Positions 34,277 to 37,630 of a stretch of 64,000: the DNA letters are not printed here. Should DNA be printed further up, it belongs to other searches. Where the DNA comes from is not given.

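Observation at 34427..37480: Natural fusion of squalene monooxygenase (N-terminal) and squalene synthase (C-terminal) in one 1017-aa polypeptide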

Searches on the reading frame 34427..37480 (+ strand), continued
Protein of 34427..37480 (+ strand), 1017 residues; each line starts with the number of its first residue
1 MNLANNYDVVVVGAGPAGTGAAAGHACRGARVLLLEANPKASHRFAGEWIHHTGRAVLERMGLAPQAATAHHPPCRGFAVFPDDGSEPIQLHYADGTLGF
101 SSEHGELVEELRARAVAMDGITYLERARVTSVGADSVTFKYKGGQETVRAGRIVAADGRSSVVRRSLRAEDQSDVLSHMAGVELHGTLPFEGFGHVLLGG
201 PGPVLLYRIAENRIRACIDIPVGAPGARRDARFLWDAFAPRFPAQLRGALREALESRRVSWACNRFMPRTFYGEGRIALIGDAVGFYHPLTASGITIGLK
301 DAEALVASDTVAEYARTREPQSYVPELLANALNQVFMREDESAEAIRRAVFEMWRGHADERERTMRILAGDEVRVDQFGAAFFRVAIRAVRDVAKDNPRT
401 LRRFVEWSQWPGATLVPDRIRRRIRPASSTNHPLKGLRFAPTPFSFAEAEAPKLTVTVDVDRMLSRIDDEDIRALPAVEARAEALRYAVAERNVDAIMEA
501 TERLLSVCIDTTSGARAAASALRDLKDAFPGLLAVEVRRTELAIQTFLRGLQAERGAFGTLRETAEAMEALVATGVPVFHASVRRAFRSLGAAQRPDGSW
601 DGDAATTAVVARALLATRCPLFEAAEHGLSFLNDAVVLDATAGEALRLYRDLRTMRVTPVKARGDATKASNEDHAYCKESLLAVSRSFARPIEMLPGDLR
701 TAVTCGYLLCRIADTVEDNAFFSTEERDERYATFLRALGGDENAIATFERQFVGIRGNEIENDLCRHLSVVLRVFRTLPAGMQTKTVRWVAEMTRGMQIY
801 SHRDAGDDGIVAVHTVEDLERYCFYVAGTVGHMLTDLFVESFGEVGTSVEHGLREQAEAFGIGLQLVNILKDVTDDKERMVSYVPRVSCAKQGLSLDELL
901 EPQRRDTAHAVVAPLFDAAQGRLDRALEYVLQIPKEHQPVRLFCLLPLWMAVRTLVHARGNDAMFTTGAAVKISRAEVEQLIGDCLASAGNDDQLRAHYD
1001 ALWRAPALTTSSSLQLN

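Call 10: find_homologous_proteins(query=window:34427-37477:+, max_evalue=1e-10)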
Query window:34427-37477:+ (1017 aa): 322 proteins with E <= 1e-10 among 8000 candidates; the best 120 are listed.
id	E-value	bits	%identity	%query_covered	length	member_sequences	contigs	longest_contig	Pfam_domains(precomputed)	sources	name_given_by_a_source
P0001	0.0e+0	2279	100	100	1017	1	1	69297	PF01266.31,PF00494.25,PF08491.17,PF07992.21,PF01494.26,PF12831.14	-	-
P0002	0.0e+0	1592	72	100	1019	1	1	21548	PF01266.31,PF00494.25,PF08491.17,PF07992.21,PF01494.26,PF12831.14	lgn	-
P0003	0.0e+0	1578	71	100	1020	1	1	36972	PF00494.25,PF08491.17,PF07992.21,PF01494.26,PF12831.14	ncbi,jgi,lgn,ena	-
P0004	0.0e+0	1574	70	100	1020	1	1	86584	PF01266.31,PF00494.25,PF08491.17,PF07992.21,PF01494.26,PF12831.14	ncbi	-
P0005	0.0e+0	1446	66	100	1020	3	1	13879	PF01266.31,PF00494.25,PF13450.13,PF08491.17,PF07992.21,PF03486.21,PF01494.26,PF12831.14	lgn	-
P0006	0.0e+0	1438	67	99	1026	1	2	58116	PF01266.31,PF00494.25,PF13450.13,PF08491.17,PF03486.21,PF01494.26,PF12831.14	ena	-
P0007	0.0e+0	1410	65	100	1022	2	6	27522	PF01266.31,PF00494.25,PF13450.13,PF08491.17,PF01494.26,PF12831.14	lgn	-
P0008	0.0e+0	1340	62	99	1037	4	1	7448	PF01266.31,PF00494.25,PF13450.13,PF08491.17,PF07992.21,PF01494.26,PF12831.14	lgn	-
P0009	0.0e+0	1319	61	100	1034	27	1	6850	PF01266.31,PF00494.25,PF13450.13,PF00890.31,PF08491.17,PF03486.21,PF01494.26,PF12831.14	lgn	-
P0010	0.0e+0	1301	61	100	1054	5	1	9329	PF01266.31,PF00494.25,PF13450.13,PF08491.17,PF01494.26,PF12831.14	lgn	-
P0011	0.0e+0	1260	60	99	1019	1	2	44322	PF01266.31,PF00494.25,PF08491.17,PF07992.21,PF03486.21,PF01494.26,PF12831.14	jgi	-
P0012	0.0e+0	1233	57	97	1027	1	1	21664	PF00494.25,PF08491.17,PF01494.26,PF12831.14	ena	-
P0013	0.0e+0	1221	58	99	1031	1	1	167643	PF01266.31,PF00494.25,PF13450.13,PF08491.17,PF03486.21,PF01494.26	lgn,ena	-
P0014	0.0e+0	1218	58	99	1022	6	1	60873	PF00494.25,PF08491.17,PF01494.26,PF12831.14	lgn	-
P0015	0.0e+0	1215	58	97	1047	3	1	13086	PF01266.31,PF00494.25,PF08491.17,PF01494.26,PF12831.14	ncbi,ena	-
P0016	0.0e+0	1208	58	99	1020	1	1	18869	PF00494.25,PF08491.17,PF01494.26,PF12831.14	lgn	-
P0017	0.0e+0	1204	59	99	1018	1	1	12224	PF01266.31,PF00494.25,PF13450.13,PF00890.31,PF08491.17,PF07992.21,PF03486.21,PF01494.26,PF12831.14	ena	-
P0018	0.0e+0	1194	58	98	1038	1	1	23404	PF01266.31,PF00494.25,PF13450.13,PF00890.31,PF08491.17,PF07992.21,PF03486.21,PF01494.26,PF12831.14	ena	-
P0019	0.0e+0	1193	57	99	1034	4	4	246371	PF00494.25,PF13450.13,PF08491.17,PF07992.21,PF03486.21,PF01494.26,PF12831.14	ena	-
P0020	0.0e+0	1192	58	99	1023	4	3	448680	PF00494.25,PF13450.13,PF08491.17,PF07992.21,PF03486.21,PF01494.26,PF12831.14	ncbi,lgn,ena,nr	ncbi:MAG: squalene/phytoene synthase family protein [Deltaproteobacteria bacterium]|nr:squalene/phyt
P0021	0.0e+0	1190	58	99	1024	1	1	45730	PF00494.25,PF13450.13,PF00890.31,PF08491.17,PF03486.21,PF01494.26,PF12831.14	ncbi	-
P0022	0.0e+0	1146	57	98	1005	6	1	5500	PF00494.25,PF08491.17,PF01494.26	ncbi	ncbi:MAG: squalene/phytoene synthase family protein [Myxococcota bacterium]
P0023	0.0e+0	1111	54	100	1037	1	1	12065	PF01266.31,PF00494.25,PF08491.17,PF07992.21,PF03486.21,PF01494.26,PF12831.14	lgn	-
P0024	0.0e+0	1077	52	100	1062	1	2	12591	PF01266.31,PF00494.25,PF13450.13,PF08491.17,PF01494.26,PF12831.14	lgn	-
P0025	0.0e+0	1040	51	100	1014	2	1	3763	PF01266.31,PF00494.25,PF13450.13,PF08491.17,PF07992.21,PF01494.26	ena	-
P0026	0.0e+0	1035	51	49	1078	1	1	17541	PF01266.31,PF00494.25,PF08491.17,PF07992.21,PF03486.21,PF05834.19,PF01494.26,PF12831.14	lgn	-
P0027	1.7e-287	975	50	97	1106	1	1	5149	PF00494.25,PF08491.17,PF01494.26,PF12831.14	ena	-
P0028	2.9e-285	967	56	45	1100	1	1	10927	PF01266.31,PF00494.25,PF08491.17,PF01494.26,PF12831.14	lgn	-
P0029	1.9e-279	948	42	61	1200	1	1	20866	PF01266.31,PF00494.25,PF13450.13,PF08491.17,PF01494.26,PF12831.14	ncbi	-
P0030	1.1e-256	873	47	99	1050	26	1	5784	PF01266.31,PF00494.25,PF13450.13,PF08491.17,PF01494.26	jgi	-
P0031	2.5e-252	858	52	42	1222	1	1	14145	PF01266.31,PF00494.25,PF08491.17,PF13243.13,PF01494.26,PF13249.13,PF12831.14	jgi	jgi:2-polyprenyl-6-methoxyphenol hydroxylase-like FAD-dependent oxidoreductase/phytoene/squalene syn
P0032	7.3e-252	857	50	40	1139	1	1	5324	PF01266.31,PF00494.25,PF08491.17,PF03486.21,PF13243.13,PF01494.26,PF12831.14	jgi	jgi:squalene monooxygenase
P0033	7.5e-251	853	47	45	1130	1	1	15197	PF01266.31,PF00494.25,PF08491.17,PF03486.21,PF13243.13,PF01494.26,PF13249.13,PF12831.14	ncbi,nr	ncbi:MAG TPA: squalene/phytoene synthase family protein [Polyangiales bacterium]|nr:squalene/phytoen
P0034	3.0e-250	851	48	42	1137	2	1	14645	PF01266.31,PF00494.25,PF08491.17,PF07992.21,PF03486.21,PF13243.13,PF01494.26,PF13249.13,PF12831.14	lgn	-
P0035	5.3e-250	851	43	99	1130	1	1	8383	PF01266.31,PF00494.25,PF08491.17,PF03486.21,PF01494.26,PF12831.14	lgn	-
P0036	9.1e-250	850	48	46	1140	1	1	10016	PF01266.31,PF00494.25,PF08491.17,PF03486.21,PF13243.13,PF01494.26,PF13249.13,PF12831.14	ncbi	ncbi:MAG TPA: squalene/phytoene synthase family protein [Polyangiales bacterium]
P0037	2.6e-249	848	48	45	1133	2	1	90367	PF01266.31,PF00494.25,PF08491.17,PF03486.21,PF13243.13,PF01494.26,PF13249.13,PF12831.14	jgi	jgi:squalene monooxygenase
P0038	8.8e-249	847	52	42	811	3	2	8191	PF01266.31,PF00494.25,PF13450.13,PF08491.17,PF01494.26,PF12831.14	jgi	jgi:phytoene/squalene synthetase/2-polyprenyl-6-methoxyphenol hydroxylase-like FAD-dependent oxidore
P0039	1.2e-248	846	43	100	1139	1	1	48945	PF01266.31,PF00494.25,PF08491.17,PF07992.21,PF00070.34,PF01494.26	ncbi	-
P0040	1.7e-248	846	49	44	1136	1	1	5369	PF01266.31,PF00494.25,PF08491.17,PF03486.21,PF13243.13,PF01494.26,PF13249.13,PF12831.14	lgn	-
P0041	1.9e-248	846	51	44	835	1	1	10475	PF01266.31,PF00494.25,PF13450.13,PF08491.17,PF07992.21,PF03486.21,PF01494.26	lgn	-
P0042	3.0e-248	845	47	45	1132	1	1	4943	PF01266.31,PF00494.25,PF08491.17,PF03486.21,PF13243.13,PF01494.26,PF13249.13,PF12831.14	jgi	jgi:phytoene/squalene synthetase/2-polyprenyl-6-methoxyphenol hydroxylase-like FAD-dependent oxidore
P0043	5.3e-248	844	41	60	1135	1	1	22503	PF01266.31,PF00494.25,PF08491.17,PF03486.21,PF13243.13,PF01494.26,PF13249.13,PF12831.14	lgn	-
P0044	5.8e-248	844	46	45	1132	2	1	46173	PF01266.31,PF00494.25,PF08491.17,PF03486.21,PF13243.13,PF01494.26,PF13249.13,PF12831.14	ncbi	ncbi:MAG: squalene/phytoene synthase family protein [Polyangiales bacterium]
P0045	2.5e-247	842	47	45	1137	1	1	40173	PF13450.13,PF08491.17,PF07992.21,PF03486.21,PF13243.13,PF01134.29,PF01494.26,PF12831.14,PF01266.31,PF00494.25,PF00890.31,PF13249.13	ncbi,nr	ncbi:MAG: hypothetical protein JWN48_149 [Myxococcaceae bacterium]|nr:hypothetical protein [Myxococc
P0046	1.2e-246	839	47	45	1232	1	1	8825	PF01266.31,PF00494.25,PF08491.17,PF03486.21,PF13243.13,PF01494.26,PF13249.13,PF12831.14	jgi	jgi:squalene monooxygenase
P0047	4.2e-246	838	49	44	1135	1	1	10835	PF01266.31,PF00494.25,PF08491.17,PF03486.21,PF13243.13,PF01494.26,PF13249.13,PF12831.14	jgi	jgi:squalene monooxygenase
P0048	4.2e-246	838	48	44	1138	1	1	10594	PF01266.31,PF00494.25,PF08491.17,PF13243.13,PF01494.26,PF13249.13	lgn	-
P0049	4.5e-246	838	50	42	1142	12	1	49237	PF01266.31,PF00494.25,PF08491.17,PF13243.13,PF01494.26,PF13249.13,PF12831.14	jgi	jgi:phytoene/squalene synthetase/2-polyprenyl-6-methoxyphenol hydroxylase-like FAD-dependent oxidore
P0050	4.5e-246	838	47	45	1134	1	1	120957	PF01266.31,PF00494.25,PF08491.17,PF03486.21,PF13243.13,PF01494.26,PF13249.13,PF12831.14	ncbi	-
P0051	1.4e-245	836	48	45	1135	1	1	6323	PF01266.31,PF00494.25,PF08491.17,PF03486.21,PF13243.13,PF01494.26,PF13249.13,PF12831.14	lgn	-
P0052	1.5e-245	836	41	60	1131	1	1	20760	PF01266.31,PF00494.25,PF08491.17,PF03486.21,PF13243.13,PF00432.28,PF01494.26,PF12831.14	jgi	jgi:phytoene/squalene synthetase/2-polyprenyl-6-methoxyphenol hydroxylase-like FAD-dependent oxidore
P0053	2.0e-245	835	51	40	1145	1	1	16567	PF00494.25,PF13450.13,PF08491.17,PF13243.13,PF01494.26,PF13249.13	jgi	jgi:squalene monooxygenase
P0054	2.5e-245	835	48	44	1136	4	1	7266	PF01266.31,PF00494.25,PF08491.17,PF03486.21,PF13243.13,PF01494.26,PF13249.13,PF12831.14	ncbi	-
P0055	3.2e-245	835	48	44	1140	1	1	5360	PF01266.31,PF00494.25,PF08491.17,PF03486.21,PF13243.13,PF01494.26,PF13249.13,PF12831.14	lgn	-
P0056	3.9e-244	831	52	43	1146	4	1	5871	PF01266.31,PF00494.25,PF08491.17,PF03486.21,PF13243.13,PF01494.26,PF13249.13,PF12831.14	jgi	jgi:squalene monooxygenase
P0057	4.1e-244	831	48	45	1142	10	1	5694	PF01266.31,PF00494.25,PF13450.13,PF08491.17,PF07992.21,PF03486.21,PF13243.13,PF01134.29,PF01494.26,PF13249.13,PF12831.14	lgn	-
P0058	5.1e-244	831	48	45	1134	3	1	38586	PF13450.13,PF08491.17,PF07992.21,PF03486.21,PF13243.13,PF01134.29,PF01494.26,PF12831.14,PF01266.31,PF00494.25,PF00890.31,PF13249.13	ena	-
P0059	8.2e-244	830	49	45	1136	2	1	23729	PF01266.31,PF00494.25,PF08491.17,PF07992.21,PF03486.21,PF13243.13,PF01494.26,PF13249.13,PF12831.14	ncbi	-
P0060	1.1e-243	830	47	46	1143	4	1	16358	PF01266.31,PF00494.25,PF08491.17,PF03486.21,PF13243.13,PF01494.26,PF13249.13,PF12831.14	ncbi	-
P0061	4.8e-243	828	48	42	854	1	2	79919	PF01266.31,PF00494.25,PF08491.17,PF01494.26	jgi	-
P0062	1.1e-241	823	48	44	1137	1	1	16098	PF01266.31,PF00494.25,PF08491.17,PF03486.21,PF13243.13,PF01494.26,PF13249.13,PF12831.14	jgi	jgi:squalene monooxygenase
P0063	3.2e-241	822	50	43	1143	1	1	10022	PF01266.31,PF00494.25,PF13450.13,PF08491.17,PF03486.21,PF01494.26,PF12831.14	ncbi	-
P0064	2.6e-240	819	50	43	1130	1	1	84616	PF01266.31,PF00494.25,PF08491.17,PF07992.21,PF03486.21,PF00432.28,PF01494.26,PF12831.14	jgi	jgi:phytoene/squalene synthetase/2-polyprenyl-6-methoxyphenol hydroxylase-like FAD-dependent oxidore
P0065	3.8e-240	818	46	44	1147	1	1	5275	PF01266.31,PF00494.25,PF08491.17,PF03486.21,PF13243.13,PF01494.26,PF13249.13,PF12831.14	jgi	jgi:phytoene/squalene synthetase/2-polyprenyl-6-methoxyphenol hydroxylase-like FAD-dependent oxidore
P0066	3.9e-240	818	47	45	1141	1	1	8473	PF01266.31,PF00494.25,PF08491.17,PF03486.21,PF13243.13,PF01494.26,PF13249.13,PF12831.14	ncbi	-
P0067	9.8e-240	817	49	44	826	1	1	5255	PF01266.31,PF00494.25,PF13450.13,PF00890.31,PF08491.17,PF07992.21,PF01494.26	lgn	-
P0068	9.8e-239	813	49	44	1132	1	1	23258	PF01266.31,PF00494.25,PF13450.13,PF08491.17,PF03486.21,PF13243.13,PF01134.29,PF01494.26,PF13249.13,PF12831.14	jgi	jgi:squalene monooxygenase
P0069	1.4e-238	813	42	99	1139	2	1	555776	PF01266.31,PF00494.25,PF08491.17,PF03486.21,PF13243.13,PF01494.26,PF12831.14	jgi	-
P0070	1.1e-237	810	60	33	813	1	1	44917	PF01266.31,PF00494.25,PF13450.13,PF08491.17,PF01494.26,PF12831.14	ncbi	ncbi:MAG: FAD-dependent oxidoreductase [Myxococcota bacterium]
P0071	1.1e-237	810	52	42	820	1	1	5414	PF01266.31,PF00494.25,PF13450.13,PF08491.17,PF01494.26,PF12831.14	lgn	-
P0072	1.6e-237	809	51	43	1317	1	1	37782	PF01266.31,PF00494.25,PF13450.13,PF08491.17,PF01494.26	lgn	-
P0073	9.5e-237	807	49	46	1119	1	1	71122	PF01266.31,PF00494.25,PF13450.13,PF00890.31,PF08491.17,PF07992.21,PF01494.26,PF12831.14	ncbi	-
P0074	2.8e-235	802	48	47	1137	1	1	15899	PF01266.31,PF00494.25,PF13450.13,PF08491.17,PF03486.21,PF01494.26,PF12831.14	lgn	-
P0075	8.1e-235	800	49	42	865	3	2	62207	PF01266.31,PF00494.25,PF08491.17,PF01494.26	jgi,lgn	-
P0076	1.5e-229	783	42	60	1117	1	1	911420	PF01266.31,PF00494.25,PF13450.13,PF08491.17,PF07992.21,PF01494.26,PF12831.14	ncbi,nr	ncbi:MAG: FAD-dependent oxidoreductase [Sandaracinaceae bacterium]|nr:FAD-dependent oxidoreductase [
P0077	3.5e-229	782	49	42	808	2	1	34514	PF01266.31,PF00494.25,PF13450.13,PF08491.17,PF04820.21,PF05834.19,PF01494.26,PF12831.14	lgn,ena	-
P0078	6.2e-229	781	46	44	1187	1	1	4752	PF01266.31,PF00494.25,PF08491.17,PF07992.21,PF01494.26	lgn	-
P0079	1.4e-228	780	46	48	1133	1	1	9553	PF01266.31,PF00494.25,PF08491.17,PF07992.21,PF01494.26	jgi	jgi:phytoene/squalene synthetase/2-polyprenyl-6-methoxyphenol hydroxylase-like FAD-dependent oxidore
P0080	4.6e-227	775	58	33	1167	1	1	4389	PF01266.31,PF00494.25,PF08491.17,PF07992.21,PF01494.26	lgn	-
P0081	4.7e-227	775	54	35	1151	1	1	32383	PF01266.31,PF00494.25,PF08491.17,PF01494.26,PF12831.14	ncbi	-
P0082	1.8e-226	773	47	43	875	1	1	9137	PF01266.31,PF00494.25,PF08491.17,PF03486.21,PF01494.26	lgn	-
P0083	3.8e-225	768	40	62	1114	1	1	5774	PF01266.31,PF00494.25,PF13450.13,PF00890.31,PF08491.17,PF07992.21,PF03486.21,PF01134.29,PF01494.26,PF12831.14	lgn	-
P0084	1.9e-224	766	48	44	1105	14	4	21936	PF01266.31,PF00494.25,PF08491.17,PF07992.21,PF01494.26,PF12831.14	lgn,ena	-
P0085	2.1e-224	766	45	50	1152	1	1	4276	PF01266.31,PF00494.25,PF08491.17,PF07992.21,PF00070.34,PF01494.26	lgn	-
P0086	2.2e-224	766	49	43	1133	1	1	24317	PF01266.31,PF00494.25,PF08491.17,PF07992.21,PF13243.13,PF01494.26,PF12831.14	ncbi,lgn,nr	ncbi:MAG TPA: squalene/phytoene synthase family protein [Sandaracinaceae bacterium LLY-WYZ-13_1]|nr:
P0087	2.7e-224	766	46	46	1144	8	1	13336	PF01266.31,PF00494.25,PF13450.13,PF08491.17,PF07992.21,PF01494.26,PF12831.14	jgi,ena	-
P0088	3.6e-224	765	46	44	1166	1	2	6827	PF01266.31,PF00494.25,PF08491.17,PF07992.21,PF01494.26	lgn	-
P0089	4.9e-224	765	47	43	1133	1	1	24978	PF00494.25,PF08491.17,PF03486.21,PF13243.13,PF01494.26,PF13249.13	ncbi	-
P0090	9.6e-224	764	46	47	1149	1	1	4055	PF01266.31,PF00494.25,PF08491.17,PF07992.21,PF01494.26,PF12831.14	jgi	jgi:squalene monooxygenase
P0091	1.3e-223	763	45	48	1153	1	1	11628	PF01266.31,PF00494.25,PF08491.17,PF07992.21,PF00070.34,PF01494.26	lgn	-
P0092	6.3e-223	761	39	61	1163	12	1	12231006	PF01266.31,PF00494.25,PF00890.31,PF08491.17,PF03486.21,PF13243.13,PF00432.28,PF01494.26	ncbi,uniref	ncbi:squalene/phytoene synthase family protein [Cystobacter fuscus]|uniref:squalene/phytoene synthas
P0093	9.5e-222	757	49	43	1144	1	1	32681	PF01266.31,PF00494.25,PF08491.17,PF07992.21,PF13243.13,PF01494.26,PF12831.14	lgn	-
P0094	2.4e-221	756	47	40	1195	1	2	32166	PF01266.31,PF00494.25,PF08491.17,PF05834.19,PF01494.26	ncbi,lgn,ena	-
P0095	9.9e-221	754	46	47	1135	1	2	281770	PF01266.31,PF00494.25,PF13450.13,PF00890.31,PF08491.17,PF07992.21,PF01494.26,PF12831.14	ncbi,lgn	ncbi:MAG: squalene/phytoene synthase family protein [Sandaracinaceae bacterium]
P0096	1.0e-220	754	45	45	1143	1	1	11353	PF01266.31,PF00494.25,PF00890.31,PF08491.17,PF07992.21,PF01134.29,PF01494.26,PF12831.14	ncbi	-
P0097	5.3e-219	748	48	42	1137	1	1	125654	PF01266.31,PF00494.25,PF00890.31,PF08491.17,PF01494.26,PF12831.14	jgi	jgi:phytoene/squalene synthetase/2-polyprenyl-6-methoxyphenol hydroxylase-like FAD-dependent oxidore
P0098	6.7e-219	748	44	53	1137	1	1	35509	PF01266.31,PF00494.25,PF13450.13,PF08491.17,PF07992.21,PF01494.26,PF12831.14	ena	-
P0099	9.3e-219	747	49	43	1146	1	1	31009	PF01266.31,PF00494.25,PF13450.13,PF08491.17,PF07992.21,PF01494.26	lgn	-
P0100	1.7e-218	746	48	41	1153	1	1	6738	PF01266.31,PF00494.25,PF08491.17,PF01494.26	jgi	jgi:phytoene/squalene synthetase/2-polyprenyl-6-methoxyphenol hydroxylase-like FAD-dependent oxidore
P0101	1.6e-217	743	44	51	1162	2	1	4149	PF00494.25,PF08491.17,PF13243.13,PF01494.26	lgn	-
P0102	2.3e-217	743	41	99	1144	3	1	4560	PF01266.31,PF00494.25,PF08491.17,PF01494.26,PF12831.14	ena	-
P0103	3.8e-217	742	47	40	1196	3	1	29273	PF01266.31,PF00494.25,PF08491.17,PF05834.19,PF01494.26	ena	-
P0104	6.1e-217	741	54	35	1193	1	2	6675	PF01266.31,PF00494.25,PF13450.13,PF08491.17,PF07992.21,PF13243.13,PF01494.26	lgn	-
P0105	6.4e-217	741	47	44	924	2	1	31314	PF01266.31,PF00494.25,PF00890.31,PF08491.17,PF07992.21,PF03486.21,PF01494.26,PF12831.14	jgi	-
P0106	8.2e-217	741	46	44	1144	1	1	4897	PF01266.31,PF00494.25,PF08491.17,PF01494.26,PF12831.14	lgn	-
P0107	1.0e-216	740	41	98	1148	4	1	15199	PF01266.31,PF00494.25,PF08491.17,PF01494.26,PF12831.14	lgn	-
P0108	1.9e-216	740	46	42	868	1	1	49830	PF01266.31,PF00494.25,PF08491.17,PF01494.26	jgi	jgi:phytoene/squalene synthetase/2-polyprenyl-6-methoxyphenol hydroxylase-like FAD-dependent oxidore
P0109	7.5e-216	738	46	43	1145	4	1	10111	PF00494.25,PF08491.17,PF01494.26,PF12831.14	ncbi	-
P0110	1.0e-215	737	47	43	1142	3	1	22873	PF01266.31,PF00494.25,PF08491.17,PF01494.26,PF12831.14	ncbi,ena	-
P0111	1.0e-215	737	49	41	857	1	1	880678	PF01266.31,PF00494.25,PF08491.17,PF07992.21,PF03486.21,PF01494.26,PF12831.14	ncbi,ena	-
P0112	3.9e-215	735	41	99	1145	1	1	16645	PF00494.25,PF08491.17,PF01494.26,PF12831.14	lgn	-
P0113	1.2e-214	734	47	43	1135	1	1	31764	PF01266.31,PF00494.25,PF08491.17,PF01494.26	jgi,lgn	jgi:phytoene/squalene synthetase/2-polyprenyl-6-methoxyphenol hydroxylase-like FAD-dependent oxidore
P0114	3.8e-214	732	42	54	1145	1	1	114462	PF01266.31,PF00494.25,PF08491.17,PF01494.26,PF12831.14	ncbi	-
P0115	4.7e-214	732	46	46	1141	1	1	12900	PF00494.25,PF08491.17,PF01494.26,PF12831.14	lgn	-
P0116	5.4e-214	731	46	44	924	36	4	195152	PF01266.31,PF00494.25,PF00890.31,PF08491.17,PF03486.21,PF01494.26,PF12831.14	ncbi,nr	ncbi:MAG: squalene/phytoene synthase family protein [Sandaracinaceae bacterium]|nr:squalene/phytoene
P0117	7.9e-214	731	42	98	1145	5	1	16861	PF00494.25,PF08491.17,PF01494.26,PF12831.14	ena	-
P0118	2.5e-213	729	49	40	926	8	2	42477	PF00494.25,PF08491.17,PF07992.21,PF03486.21,PF01494.26,PF12831.14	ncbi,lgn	-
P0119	1.3e-212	727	49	43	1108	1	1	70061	PF01266.31,PF00494.25,PF13450.13,PF00890.31,PF08491.17,PF07992.21,PF01134.29,PF01494.26,PF12831.14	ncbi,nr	ncbi:MAG: FAD-dependent oxidoreductase [Sandaracinaceae bacterium]|nr:FAD-dependent oxidoreductase [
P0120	2.2e-212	726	42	98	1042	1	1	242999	PF00494.25,PF08491.17,PF01494.26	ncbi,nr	ncbi:MAG: squalene/phytoene synthase family protein [Kofleriaceae bacterium]|nr:squalene/phytoene sy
